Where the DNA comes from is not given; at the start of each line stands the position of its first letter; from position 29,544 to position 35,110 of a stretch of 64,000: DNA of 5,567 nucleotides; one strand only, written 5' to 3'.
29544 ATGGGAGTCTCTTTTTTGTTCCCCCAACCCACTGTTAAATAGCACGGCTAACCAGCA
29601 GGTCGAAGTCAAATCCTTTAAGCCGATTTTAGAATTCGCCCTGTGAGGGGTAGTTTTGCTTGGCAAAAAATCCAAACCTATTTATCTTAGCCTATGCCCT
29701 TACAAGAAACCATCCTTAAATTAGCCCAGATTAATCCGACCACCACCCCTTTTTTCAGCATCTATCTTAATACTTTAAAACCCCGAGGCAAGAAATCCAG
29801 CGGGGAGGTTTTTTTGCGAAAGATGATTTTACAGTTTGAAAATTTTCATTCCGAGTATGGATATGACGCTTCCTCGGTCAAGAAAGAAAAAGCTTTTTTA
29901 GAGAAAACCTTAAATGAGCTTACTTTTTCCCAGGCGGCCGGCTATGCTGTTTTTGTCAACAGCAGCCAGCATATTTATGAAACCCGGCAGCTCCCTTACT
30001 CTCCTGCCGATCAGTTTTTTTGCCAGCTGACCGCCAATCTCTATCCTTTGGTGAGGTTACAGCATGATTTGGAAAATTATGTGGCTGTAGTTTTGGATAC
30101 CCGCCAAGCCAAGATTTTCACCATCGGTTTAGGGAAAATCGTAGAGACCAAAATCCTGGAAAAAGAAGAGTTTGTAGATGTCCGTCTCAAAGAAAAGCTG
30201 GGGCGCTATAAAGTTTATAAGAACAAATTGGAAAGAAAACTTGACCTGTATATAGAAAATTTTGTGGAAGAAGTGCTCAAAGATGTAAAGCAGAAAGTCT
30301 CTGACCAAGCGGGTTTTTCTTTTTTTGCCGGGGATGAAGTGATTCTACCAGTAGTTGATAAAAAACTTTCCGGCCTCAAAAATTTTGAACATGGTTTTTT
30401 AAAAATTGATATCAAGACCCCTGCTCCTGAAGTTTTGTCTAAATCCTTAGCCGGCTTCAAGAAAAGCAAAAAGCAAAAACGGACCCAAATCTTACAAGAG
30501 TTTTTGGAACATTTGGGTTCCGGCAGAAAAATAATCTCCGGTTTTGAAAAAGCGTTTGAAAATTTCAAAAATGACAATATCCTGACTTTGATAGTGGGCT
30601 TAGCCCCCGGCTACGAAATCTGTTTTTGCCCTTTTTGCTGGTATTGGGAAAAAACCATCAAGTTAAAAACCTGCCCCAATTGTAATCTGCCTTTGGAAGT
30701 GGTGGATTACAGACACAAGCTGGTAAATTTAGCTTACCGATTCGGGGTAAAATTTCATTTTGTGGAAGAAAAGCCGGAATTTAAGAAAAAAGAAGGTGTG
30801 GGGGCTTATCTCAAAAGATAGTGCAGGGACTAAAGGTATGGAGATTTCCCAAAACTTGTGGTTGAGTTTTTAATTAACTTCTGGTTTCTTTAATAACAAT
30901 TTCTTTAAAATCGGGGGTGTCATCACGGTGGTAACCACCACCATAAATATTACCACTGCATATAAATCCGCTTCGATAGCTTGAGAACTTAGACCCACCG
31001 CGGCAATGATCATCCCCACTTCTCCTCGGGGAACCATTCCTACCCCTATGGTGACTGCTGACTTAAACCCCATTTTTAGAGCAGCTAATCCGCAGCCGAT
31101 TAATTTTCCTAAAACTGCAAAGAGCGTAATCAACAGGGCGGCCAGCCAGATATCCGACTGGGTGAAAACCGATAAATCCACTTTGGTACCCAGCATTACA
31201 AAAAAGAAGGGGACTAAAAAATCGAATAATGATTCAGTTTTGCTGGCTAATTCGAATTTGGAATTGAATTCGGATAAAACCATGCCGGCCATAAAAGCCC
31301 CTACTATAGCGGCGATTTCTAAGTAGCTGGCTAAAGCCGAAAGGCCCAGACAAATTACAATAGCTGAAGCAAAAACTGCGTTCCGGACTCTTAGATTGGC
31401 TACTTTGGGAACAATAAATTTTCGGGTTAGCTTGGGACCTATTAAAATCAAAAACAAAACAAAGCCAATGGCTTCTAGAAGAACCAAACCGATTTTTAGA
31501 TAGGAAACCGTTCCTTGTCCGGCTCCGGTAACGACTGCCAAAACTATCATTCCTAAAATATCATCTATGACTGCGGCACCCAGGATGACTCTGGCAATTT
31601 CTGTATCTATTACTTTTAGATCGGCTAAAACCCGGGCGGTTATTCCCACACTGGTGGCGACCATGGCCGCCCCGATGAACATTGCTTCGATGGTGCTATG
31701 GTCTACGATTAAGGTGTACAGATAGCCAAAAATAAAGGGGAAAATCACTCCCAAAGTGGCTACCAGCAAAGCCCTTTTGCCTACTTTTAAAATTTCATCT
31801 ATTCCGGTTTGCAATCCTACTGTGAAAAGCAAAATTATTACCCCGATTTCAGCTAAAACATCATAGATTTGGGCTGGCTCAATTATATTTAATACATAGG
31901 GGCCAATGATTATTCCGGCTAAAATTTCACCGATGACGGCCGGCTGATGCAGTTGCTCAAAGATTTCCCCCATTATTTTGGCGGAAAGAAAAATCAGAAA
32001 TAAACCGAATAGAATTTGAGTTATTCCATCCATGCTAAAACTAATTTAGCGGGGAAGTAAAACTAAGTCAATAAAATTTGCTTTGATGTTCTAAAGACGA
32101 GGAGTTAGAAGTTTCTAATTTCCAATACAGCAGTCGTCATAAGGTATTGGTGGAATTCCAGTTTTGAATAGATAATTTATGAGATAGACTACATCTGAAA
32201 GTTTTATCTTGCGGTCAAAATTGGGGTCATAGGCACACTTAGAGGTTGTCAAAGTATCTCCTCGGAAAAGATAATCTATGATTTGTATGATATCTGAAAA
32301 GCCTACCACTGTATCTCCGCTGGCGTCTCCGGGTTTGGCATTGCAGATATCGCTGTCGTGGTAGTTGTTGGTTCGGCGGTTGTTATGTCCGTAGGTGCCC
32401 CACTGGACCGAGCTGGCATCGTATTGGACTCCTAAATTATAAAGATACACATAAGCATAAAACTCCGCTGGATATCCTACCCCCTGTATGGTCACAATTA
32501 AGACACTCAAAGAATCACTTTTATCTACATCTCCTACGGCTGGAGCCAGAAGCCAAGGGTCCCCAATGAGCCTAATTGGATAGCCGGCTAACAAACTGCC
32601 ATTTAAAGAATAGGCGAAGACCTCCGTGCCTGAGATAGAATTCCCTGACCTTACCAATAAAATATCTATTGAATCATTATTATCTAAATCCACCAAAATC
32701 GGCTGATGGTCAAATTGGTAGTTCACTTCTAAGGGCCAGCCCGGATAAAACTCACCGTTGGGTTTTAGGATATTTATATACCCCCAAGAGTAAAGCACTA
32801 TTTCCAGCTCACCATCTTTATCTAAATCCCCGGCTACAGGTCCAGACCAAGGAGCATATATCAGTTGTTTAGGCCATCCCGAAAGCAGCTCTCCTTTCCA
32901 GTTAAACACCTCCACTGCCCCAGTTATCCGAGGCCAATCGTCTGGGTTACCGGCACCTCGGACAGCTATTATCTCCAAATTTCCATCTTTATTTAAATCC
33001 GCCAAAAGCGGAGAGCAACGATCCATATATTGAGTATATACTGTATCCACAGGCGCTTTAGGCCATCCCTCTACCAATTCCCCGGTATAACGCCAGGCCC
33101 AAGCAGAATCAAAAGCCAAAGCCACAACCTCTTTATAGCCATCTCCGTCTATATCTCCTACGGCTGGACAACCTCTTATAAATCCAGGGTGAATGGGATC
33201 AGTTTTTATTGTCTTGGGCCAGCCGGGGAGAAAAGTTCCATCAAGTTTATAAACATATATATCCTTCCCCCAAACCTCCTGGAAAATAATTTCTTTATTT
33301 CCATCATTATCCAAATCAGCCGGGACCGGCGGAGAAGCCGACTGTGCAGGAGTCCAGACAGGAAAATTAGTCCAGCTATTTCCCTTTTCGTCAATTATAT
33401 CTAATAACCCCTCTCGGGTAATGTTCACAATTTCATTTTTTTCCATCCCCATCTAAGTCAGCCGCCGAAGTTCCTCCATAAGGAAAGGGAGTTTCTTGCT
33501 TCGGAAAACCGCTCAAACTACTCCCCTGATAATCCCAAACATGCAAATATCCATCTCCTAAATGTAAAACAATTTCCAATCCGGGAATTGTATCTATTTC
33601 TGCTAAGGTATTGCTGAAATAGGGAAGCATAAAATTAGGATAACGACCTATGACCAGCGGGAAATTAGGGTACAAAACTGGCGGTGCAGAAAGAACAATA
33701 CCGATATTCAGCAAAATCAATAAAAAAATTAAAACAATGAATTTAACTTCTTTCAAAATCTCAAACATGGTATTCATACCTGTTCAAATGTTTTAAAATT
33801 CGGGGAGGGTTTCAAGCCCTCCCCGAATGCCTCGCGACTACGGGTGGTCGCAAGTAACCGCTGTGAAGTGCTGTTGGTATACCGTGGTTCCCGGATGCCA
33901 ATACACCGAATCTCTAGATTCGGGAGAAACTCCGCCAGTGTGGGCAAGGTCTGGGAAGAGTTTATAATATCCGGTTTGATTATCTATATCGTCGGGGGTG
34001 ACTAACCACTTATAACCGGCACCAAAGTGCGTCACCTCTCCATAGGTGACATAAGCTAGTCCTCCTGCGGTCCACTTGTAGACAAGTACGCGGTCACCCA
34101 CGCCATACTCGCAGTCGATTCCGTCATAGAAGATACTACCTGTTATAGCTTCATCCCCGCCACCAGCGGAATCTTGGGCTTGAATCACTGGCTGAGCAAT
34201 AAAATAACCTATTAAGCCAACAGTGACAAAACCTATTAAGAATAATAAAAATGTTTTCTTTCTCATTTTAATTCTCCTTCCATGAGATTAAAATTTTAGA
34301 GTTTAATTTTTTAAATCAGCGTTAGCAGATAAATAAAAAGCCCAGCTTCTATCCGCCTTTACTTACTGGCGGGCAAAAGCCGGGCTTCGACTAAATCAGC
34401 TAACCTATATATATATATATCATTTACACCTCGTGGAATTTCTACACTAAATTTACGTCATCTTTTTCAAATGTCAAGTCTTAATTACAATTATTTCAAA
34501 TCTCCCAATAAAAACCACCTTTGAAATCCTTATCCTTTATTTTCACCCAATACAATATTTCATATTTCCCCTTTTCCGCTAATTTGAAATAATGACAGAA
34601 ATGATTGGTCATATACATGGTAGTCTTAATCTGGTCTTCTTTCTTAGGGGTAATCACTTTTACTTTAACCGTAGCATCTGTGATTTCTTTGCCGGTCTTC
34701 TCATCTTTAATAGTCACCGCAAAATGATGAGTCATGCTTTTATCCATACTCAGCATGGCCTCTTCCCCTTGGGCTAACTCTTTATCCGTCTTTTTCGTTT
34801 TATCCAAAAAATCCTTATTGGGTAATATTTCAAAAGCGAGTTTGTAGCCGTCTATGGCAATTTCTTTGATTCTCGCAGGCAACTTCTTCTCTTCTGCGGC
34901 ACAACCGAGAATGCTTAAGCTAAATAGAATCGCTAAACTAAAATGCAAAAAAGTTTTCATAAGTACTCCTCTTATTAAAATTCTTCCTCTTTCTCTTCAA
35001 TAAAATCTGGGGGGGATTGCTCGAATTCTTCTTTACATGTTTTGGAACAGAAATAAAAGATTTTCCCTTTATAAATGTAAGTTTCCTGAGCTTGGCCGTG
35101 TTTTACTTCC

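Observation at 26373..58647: Seven secreted proteins within 32 kb share a Cys-patterned double dockerin-like module, five of them ending in Cys-Cys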

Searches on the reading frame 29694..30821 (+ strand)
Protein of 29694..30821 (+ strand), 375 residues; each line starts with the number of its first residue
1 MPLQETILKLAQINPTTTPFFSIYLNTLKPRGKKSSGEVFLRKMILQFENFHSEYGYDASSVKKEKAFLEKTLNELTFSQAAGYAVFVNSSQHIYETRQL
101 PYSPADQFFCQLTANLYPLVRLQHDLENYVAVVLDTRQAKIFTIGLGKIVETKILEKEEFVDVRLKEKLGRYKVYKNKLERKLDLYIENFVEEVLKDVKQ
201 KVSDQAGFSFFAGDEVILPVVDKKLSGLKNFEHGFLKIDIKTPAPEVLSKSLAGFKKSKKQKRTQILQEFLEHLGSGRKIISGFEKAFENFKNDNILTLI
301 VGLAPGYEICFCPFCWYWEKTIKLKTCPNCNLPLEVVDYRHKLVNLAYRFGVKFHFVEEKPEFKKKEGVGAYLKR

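Call 41: search_protein_families(library=pfam, max_evalue=1, proteins=[window:29694-30821:+])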
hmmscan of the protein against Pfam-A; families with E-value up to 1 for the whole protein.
window:29694-30821:+ (375 aa): 3 families
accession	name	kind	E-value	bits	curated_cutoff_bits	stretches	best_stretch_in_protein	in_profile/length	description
PF18854.6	baeRF_family10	-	0.0047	17.6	27.1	1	116-200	3-85/143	Bacterial archaeo-eukaryotic release factor family 10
PF14842.11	FliG_N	-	0.036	15.1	25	1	247-287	34-74/104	FliG N-terminal domain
PF10601.15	zf-LITAF-like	-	0.044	14.4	23.8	1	307-334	40-66/70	LITAF-like zinc ribbon domain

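Call 52: search_protein_families(library=padloc, proteins=[window:29694-30821:+], max_evalue=0.01)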
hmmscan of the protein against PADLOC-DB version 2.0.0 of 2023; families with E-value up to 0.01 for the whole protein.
window:29694-30821:+ (375 aa): 0 families

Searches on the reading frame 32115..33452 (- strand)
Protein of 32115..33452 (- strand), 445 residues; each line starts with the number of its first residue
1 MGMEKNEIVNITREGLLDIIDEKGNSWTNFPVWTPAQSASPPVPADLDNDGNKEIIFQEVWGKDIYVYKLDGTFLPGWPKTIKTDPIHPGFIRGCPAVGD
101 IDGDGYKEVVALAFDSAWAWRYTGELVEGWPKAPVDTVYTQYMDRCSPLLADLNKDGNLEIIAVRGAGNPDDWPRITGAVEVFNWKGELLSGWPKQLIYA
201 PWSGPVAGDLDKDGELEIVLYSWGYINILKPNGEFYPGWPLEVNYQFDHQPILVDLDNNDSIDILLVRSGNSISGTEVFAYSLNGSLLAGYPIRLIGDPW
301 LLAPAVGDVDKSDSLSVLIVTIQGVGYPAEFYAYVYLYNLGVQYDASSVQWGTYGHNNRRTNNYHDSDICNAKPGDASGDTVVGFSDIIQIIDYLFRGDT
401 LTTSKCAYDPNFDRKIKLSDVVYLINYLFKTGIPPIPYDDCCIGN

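Call 4: search_protein_families(library=pfam, proteins=[window:32115-33452:-], max_evalue=0.01)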
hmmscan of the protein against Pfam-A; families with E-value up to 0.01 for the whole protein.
window:32115-33452:- (445 aa): 3 families
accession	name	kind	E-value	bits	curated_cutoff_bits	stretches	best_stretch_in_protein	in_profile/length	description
PF13517.12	FG-GAP_3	-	1.4e-20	74.1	26.9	3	46-110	1-60/61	FG-GAP-like repeat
PF01839.29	FG-GAP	-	3.5e-06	27.2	22.1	0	97-110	6-19/37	FG-GAP repeat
PF00404.24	Dockerin_1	-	0.00042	20.9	22.9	1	374-428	1-56/57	Dockerin type I domain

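Call 5: search_protein_families(library=ncbifam, proteins=[window:32115-33452:-], max_evalue=0.01)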
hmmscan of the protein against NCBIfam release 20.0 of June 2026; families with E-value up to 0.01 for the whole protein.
window:32115-33452:- (445 aa): 1 family
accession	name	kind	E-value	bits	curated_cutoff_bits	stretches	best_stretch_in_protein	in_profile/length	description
NF052323.1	T9SSA_dep_M6i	equivalog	8.4e-18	63.7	600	2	5-132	752-879/1043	T9SS-dependent M6-like inactivated metalloprotease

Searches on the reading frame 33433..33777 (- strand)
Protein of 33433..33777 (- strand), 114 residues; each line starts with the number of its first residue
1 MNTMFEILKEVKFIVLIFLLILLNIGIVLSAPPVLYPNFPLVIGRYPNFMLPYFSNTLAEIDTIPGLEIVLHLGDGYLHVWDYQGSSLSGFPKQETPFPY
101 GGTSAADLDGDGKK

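Call 41: search_protein_families(library=pfam, max_evalue=1, proteins=[window:33433-33777:-])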
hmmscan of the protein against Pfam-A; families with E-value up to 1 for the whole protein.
window:33433-33777:- (114 aa): 1 family
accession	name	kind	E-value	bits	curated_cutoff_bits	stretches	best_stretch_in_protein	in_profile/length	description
PF13517.12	FG-GAP_3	-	0.0052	17.8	26.9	1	69-113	10-56/61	FG-GAP-like repeat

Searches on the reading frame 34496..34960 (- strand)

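Call 41: search_protein_families(library=pfam, max_evalue=1, proteins=[window:34496-34960:-])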
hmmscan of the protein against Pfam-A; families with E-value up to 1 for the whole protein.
window:34496-34960:- (154 aa): 5 families
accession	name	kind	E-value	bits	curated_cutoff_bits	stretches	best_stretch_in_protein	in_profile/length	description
PF13115.11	YtkA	-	0.0049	17.9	25.9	1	81-135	23-82/85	YtkA-like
PF23194.1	NOMO_5th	-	0.083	13.7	27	1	82-144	6-63/89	NOMO fifth transthyretin-like domain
PF24312.1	Ig-like_POM152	-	0.19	12.5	27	1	50-136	5-72/89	Nucleoporin POM152, Ig-like domain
PF16321.10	Ribosom_S30AE_C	-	0.19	11.9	25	0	105-137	16-48/57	Sigma 54 modulation/S30EA ribosomal protein C terminus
PF02566.24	OsmC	-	0.22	12.4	27.5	1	79-128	39-91/100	OsmC-like protein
